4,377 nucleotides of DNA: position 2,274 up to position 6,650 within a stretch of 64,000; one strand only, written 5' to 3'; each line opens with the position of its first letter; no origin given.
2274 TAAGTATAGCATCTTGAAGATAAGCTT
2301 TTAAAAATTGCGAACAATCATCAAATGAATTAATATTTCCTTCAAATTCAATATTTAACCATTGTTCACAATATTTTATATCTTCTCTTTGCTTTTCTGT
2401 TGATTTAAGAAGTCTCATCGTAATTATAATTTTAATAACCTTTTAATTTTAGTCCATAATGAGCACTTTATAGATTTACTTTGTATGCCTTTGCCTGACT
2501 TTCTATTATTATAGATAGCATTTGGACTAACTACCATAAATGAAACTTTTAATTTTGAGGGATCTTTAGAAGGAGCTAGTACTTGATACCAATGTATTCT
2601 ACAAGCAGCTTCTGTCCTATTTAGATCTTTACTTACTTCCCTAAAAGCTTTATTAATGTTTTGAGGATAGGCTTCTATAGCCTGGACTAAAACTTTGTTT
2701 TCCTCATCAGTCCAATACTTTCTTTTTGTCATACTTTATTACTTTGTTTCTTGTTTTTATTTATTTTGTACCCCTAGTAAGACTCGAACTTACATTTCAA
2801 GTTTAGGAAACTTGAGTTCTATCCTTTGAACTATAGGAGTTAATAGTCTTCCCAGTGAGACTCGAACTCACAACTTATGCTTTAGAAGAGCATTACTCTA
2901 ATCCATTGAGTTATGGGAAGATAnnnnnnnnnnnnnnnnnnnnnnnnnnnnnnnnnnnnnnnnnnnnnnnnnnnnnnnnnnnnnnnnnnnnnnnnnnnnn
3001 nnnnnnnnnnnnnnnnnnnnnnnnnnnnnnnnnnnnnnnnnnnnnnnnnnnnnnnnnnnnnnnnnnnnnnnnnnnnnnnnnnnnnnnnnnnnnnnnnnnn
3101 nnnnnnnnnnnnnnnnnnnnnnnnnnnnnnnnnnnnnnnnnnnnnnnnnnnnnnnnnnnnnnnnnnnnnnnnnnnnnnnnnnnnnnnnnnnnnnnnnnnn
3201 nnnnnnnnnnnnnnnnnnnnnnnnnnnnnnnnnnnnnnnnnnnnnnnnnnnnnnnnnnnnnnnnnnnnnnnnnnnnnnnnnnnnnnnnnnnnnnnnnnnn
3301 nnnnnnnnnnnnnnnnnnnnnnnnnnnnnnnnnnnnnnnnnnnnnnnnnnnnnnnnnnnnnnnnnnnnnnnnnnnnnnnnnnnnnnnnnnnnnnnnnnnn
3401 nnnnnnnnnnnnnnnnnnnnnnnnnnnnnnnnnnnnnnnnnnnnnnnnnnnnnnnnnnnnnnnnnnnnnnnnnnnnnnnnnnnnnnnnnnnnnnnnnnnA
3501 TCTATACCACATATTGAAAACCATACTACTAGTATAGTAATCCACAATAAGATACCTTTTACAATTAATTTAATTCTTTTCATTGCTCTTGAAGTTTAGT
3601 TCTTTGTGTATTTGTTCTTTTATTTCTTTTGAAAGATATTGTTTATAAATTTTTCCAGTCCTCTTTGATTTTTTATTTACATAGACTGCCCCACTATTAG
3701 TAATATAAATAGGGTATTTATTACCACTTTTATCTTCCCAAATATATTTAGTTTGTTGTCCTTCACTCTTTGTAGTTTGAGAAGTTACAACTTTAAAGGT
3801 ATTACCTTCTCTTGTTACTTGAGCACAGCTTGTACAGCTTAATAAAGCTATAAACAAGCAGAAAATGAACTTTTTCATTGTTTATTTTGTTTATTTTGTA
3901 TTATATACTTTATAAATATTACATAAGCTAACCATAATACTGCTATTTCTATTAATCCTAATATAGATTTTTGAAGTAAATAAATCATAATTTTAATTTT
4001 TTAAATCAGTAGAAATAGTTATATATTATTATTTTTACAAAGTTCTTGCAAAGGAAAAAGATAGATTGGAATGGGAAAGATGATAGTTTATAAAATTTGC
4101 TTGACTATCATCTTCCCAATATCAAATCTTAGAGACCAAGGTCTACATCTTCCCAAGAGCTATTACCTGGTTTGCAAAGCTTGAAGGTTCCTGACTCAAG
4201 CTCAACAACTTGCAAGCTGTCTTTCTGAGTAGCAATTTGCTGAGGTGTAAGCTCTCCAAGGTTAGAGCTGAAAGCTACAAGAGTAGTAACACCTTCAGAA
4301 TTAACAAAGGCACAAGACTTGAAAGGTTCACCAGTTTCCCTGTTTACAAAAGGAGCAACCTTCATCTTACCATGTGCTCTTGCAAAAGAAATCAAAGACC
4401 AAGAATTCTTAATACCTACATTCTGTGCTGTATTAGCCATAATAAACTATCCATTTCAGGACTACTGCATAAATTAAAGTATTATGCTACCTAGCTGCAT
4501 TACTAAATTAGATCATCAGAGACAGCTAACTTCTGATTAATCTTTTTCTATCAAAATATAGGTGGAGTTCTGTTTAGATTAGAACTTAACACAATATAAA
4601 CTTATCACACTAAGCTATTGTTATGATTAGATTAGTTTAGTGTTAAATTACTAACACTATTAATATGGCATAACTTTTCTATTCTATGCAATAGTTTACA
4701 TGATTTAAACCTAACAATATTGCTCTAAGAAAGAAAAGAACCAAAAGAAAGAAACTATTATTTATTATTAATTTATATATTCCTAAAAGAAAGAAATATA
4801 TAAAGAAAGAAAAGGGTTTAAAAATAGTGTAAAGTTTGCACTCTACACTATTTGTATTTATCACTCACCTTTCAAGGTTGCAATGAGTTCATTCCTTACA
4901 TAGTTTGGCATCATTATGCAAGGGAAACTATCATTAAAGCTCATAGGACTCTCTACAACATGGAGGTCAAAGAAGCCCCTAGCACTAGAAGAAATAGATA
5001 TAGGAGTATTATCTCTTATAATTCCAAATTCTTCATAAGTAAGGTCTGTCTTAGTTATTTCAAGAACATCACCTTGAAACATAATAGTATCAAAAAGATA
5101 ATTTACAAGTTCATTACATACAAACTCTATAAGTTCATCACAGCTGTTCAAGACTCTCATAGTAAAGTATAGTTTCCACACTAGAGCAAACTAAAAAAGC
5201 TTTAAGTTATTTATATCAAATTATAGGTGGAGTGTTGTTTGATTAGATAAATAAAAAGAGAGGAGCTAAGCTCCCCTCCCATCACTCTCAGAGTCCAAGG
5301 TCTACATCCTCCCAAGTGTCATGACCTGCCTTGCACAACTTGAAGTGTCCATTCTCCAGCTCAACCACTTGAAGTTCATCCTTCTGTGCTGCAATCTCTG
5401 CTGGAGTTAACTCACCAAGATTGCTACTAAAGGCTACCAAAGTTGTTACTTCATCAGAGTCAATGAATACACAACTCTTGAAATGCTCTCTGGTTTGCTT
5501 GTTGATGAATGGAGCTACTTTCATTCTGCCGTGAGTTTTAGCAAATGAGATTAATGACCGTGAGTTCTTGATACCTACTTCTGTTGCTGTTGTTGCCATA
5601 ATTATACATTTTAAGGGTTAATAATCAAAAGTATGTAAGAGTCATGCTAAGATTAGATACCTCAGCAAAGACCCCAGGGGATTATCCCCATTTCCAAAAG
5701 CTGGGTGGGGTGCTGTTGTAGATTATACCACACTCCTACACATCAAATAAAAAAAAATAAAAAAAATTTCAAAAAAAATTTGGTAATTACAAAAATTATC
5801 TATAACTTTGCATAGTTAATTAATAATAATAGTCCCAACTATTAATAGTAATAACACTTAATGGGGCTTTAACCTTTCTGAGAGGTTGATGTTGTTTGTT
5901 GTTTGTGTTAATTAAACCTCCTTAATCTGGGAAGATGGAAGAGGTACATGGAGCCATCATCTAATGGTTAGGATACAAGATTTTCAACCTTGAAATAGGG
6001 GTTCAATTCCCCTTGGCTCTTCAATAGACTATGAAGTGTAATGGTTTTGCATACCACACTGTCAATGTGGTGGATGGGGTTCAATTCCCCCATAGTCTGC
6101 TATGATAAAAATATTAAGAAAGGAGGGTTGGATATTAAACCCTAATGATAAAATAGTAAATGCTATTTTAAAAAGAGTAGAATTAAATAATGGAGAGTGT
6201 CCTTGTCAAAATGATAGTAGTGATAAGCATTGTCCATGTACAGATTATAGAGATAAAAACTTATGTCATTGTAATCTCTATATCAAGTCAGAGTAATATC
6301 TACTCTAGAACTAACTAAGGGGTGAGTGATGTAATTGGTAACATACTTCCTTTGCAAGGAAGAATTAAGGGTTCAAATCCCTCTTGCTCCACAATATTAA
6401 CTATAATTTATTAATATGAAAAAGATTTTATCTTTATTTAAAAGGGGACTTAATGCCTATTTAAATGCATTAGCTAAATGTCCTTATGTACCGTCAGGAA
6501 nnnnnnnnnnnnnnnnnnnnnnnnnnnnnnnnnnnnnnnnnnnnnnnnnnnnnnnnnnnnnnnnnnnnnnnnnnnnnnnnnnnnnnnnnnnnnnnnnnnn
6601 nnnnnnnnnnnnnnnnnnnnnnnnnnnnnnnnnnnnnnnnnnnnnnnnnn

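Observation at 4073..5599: Tandem paralogous 103-aa proteins on a locally G+C-enriched island, each in its own promoter-to-terminator unit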

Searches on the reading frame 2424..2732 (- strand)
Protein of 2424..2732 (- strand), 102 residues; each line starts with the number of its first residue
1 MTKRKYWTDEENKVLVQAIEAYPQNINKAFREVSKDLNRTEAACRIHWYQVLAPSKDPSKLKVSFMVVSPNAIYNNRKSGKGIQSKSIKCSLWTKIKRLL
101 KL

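Call 4: search_protein_families(library=pfam, proteins=[window:2424-2732:-], max_evalue=1)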
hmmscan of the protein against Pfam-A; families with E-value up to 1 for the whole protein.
window:2424-2732:- (102 aa): 4 families
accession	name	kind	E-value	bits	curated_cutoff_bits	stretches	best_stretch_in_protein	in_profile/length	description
PF13921.12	Myb_DNA-bind_6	-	1.9e-08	34.8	22.9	1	7-54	1-45/60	Myb-like DNA-binding domain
PF00249.37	Myb_DNA-binding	-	2.1e-08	34.6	24.4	1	4-52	1-46/46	Myb-like DNA-binding domain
PF01285.24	TEA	-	0.048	14.4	25.1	1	4-41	2-39/68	TEA/ATTS domain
PF13837.12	Myb_DNA-bind_4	-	0.071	14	27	1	4-41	1-47/89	Myb/SANT-like DNA-binding domain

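Call 5: search_protein_families(library=phrogs, proteins=[window:2424-2732:-], max_evalue=1)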
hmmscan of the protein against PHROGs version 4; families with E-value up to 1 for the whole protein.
window:2424-2732:- (102 aa): 3 families
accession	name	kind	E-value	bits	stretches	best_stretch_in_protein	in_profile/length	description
phrog_323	-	transcription regulation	0.067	13.7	1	3-52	93-136/319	transcriptional regulator, D5-like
phrog_14101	-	transcription regulation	0.13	13.9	1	1-45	1-39/103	transcriptional regulator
phrog_24873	-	unknown function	0.28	12.3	1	22-51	24-53/122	-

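Call 94: search_dna_similar(query=window:2424-2732:-, collection=phages, mode=protein, max_evalue=0.001, max_rows=25)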
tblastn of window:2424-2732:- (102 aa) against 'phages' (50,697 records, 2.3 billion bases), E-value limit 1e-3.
Records with a match: 4; places in all: 4; records where one place covers at least 80% of the query: 2.
Best place of each record, by identity: <60% 4.
By first word of the organism name: IAS 2; uncultured 2.
By host as written in the record: Homo sapiens 2; - 2.
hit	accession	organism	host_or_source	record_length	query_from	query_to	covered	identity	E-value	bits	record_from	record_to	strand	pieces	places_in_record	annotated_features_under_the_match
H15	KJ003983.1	IAS virus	Homo sapiens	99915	1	102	100%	47.6%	5e-23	97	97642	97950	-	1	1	record has no annotation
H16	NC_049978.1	IAS virus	Homo sapiens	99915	1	102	100%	47.6%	5e-23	97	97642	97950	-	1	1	hypothetical protein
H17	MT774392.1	uncultured phage cr128_1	human feces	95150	2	77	75%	27.6%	3e-5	46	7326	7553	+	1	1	none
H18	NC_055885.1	uncultured phage cr128_1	human feces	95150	2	77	75%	27.6%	3e-5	46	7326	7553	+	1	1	none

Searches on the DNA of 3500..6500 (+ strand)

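Call 10: search_rna_families(source=window, start=3500, end=6500, threshold=evalue, max_evalue=1)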
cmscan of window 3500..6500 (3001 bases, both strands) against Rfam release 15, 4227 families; matches with E-value up to 1: 7.
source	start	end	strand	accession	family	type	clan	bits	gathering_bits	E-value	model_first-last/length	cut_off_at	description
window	5950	6021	+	RF00005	tRNA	Gene; tRNA;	CL00001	59.9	29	9.1e-12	1-71/71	no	tRNA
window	6027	6098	+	RF00005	tRNA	Gene; tRNA;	CL00001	54.1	29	3.4e-10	1-71/71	no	tRNA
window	6320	6390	+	RF00005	tRNA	Gene; tRNA;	CL00001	49.5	29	6.5e-09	1-71/71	no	tRNA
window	6033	6113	+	RF00233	Tymo_tRNA-like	Cis-reg;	-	28.5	40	0.0031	1-84/84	no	Tymovirus/Pomovirus/Furovirus tRNA-like 3' UTR element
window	5950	6022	-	RF04354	Plastid-ycf2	Cis-reg;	-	23.3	65.7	0.12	1-75/75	no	Plastid-ycf2 5UTR RNA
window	4331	4425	-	RF02718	sca_ncR14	Gene; snRNA; snoRNA; scaRNA;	-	23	62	0.043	1-131/131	no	Small Cajal body specific RNA ncR14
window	6338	6392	-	RF04354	Plastid-ycf2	Cis-reg;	-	20.7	65.7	0.58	1-75/75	no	Plastid-ycf2 5UTR RNA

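Call 11: search_dna_similar(query=window:3500-6500:+, collection=phages, mode=near, max_rows=20)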
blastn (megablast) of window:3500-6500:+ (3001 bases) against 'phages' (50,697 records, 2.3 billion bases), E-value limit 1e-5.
Records with a match: 2; places in all: 4; records where one place covers at least 80% of the query: 0.
Best place of each record, by identity: 80-90% 2.
By first word of the organism name: uncultured 2.
By host as written in the record: - 2.
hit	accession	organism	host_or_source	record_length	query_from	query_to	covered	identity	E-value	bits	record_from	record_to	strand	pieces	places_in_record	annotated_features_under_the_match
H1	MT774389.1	uncultured phage cr116_1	human feces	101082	359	1351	33%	88.5%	0e+0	1199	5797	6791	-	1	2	hypothetical protein (x2)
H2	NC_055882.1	uncultured phage cr116_1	human feces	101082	359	1351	33%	88.5%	0e+0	1199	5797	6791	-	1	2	hypothetical protein (x2)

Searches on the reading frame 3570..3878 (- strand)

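Call 4: search_protein_families(library=pfam, proteins=[window:3570-3878:-], max_evalue=1)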
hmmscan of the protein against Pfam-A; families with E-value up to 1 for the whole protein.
window:3570-3878:- (102 aa): 0 families

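Call 5: search_protein_families(library=phrogs, proteins=[window:3570-3878:-], max_evalue=1)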
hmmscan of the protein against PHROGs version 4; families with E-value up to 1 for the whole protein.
window:3570-3878:- (102 aa): 6 families
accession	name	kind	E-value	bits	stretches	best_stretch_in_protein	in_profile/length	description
phrog_16207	-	unknown function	3.8e-10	40.8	1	8-83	18-94/100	-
phrog_7420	-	unknown function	0.0093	17.5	1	1-71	1-74/92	-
phrog_8801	-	unknown function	0.054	15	1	1-79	1-90/94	-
phrog_38723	-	unknown function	0.059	14.7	0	29-63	66-100/123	-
phrog_16616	-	unknown function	0.29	12.1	1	24-72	20-68/123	-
phrog_14896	-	unknown function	0.31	12.3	1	22-68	34-78/80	-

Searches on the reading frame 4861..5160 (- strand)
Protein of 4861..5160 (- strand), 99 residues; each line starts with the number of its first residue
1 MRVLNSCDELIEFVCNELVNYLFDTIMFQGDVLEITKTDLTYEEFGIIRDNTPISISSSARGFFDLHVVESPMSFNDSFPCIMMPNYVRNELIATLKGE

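Call 4: search_protein_families(library=pfam, proteins=[window:4861-5160:-], max_evalue=1)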
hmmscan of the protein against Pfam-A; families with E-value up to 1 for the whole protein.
window:4861-5160:- (99 aa): 0 families

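Call 5: search_protein_families(library=phrogs, proteins=[window:4861-5160:-], max_evalue=1)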
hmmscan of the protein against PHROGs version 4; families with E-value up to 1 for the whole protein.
window:4861-5160:- (99 aa): 0 families

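Call 36: search_protein_families(library=ncbifam, proteins=[window:4861-5160:-], max_evalue=1)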
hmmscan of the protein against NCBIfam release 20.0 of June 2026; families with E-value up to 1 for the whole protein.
window:4861-5160:- (99 aa): 0 families

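Call 67: search_protein_families(library=padloc, proteins=[window:4861-5160:-], max_evalue=1)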
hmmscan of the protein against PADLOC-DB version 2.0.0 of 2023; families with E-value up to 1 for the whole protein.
window:4861-5160:- (99 aa): 0 families

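Call 108: search_solved_structures(query=window:4861-5160:-, max_evalue=10)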
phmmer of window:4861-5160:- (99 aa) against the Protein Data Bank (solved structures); distinct sequences matched with E-value up to 10: 4.
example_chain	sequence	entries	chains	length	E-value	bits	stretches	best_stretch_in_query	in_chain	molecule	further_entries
1tlv_A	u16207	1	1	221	1.1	12.8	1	43-97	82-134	Transcription antiterminator licT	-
7rb9_D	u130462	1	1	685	1.3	12.5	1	5-70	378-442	Isoform 3 of Unconventional myosin-XV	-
7r91_D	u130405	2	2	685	1.3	12.5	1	5-70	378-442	Isoform 3 of Unconventional myosin-XV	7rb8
7udt_D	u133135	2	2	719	1.3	12.5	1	5-70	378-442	Unconventional myosin-XV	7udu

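Call 109: find_homologous_proteins(query=window:4861-5160:-, max_evalue=0.001)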
Query window:4861-5160:- (99 aa): 332 proteins with E <= 0.001 among 332 candidates; the best 120 are listed.
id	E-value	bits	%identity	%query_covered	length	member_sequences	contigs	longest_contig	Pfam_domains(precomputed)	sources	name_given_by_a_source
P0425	5.4e-53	195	92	100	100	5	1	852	-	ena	-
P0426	1.2e-46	175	85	95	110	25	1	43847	-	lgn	-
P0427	1.7e-46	174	78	100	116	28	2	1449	-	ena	-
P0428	2.3e-46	174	78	100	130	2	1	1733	-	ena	-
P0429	9.7e-46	172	79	97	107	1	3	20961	-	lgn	-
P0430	1.1e-45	171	78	100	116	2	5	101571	-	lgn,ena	-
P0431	7.6e-45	169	77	100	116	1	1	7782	-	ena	-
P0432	1.2e-44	168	76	100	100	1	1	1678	-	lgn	-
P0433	1.3e-44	168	79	97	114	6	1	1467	-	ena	-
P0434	1.5e-44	168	74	100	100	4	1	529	-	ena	-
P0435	3.5e-44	167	73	100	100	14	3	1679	-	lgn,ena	-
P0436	3.8e-44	166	76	97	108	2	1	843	-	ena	-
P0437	6.4e-44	166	77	97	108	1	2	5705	-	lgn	-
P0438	6.9e-44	166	73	100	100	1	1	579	-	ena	-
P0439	1.0e-43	165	75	100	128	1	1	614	-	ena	-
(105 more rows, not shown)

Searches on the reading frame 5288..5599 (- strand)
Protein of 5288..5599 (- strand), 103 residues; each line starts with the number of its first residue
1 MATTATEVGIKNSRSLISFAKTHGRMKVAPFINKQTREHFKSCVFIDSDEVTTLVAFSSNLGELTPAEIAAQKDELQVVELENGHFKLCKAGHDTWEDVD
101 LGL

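Call 4: search_protein_families(library=pfam, proteins=[window:5288-5599:-], max_evalue=1)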
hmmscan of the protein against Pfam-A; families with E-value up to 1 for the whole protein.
window:5288-5599:- (103 aa): 0 families

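Call 5: search_protein_families(library=phrogs, proteins=[window:5288-5599:-], max_evalue=1)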
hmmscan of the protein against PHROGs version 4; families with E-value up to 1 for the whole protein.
window:5288-5599:- (103 aa): 2 families
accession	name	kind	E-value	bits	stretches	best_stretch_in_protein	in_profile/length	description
phrog_6082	-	unknown function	0.046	15.1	0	11-34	9-32/79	-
phrog_13034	-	unknown function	0.11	13.6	1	26-66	1-42/75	-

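Call 36: search_protein_families(library=ncbifam, proteins=[window:5288-5599:-], max_evalue=1)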
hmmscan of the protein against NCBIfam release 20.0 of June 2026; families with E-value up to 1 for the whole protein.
window:5288-5599:- (103 aa): 1 family
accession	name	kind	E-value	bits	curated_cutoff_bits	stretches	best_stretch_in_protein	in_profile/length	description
NF008416.0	PRK11242.1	equivalog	0.16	11.2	277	1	25-83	202-259/300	transcriptional regulator CynR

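Call 67: search_protein_families(library=padloc, proteins=[window:5288-5599:-], max_evalue=1)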
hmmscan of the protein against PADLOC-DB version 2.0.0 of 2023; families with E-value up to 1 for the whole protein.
window:5288-5599:- (103 aa): 0 families
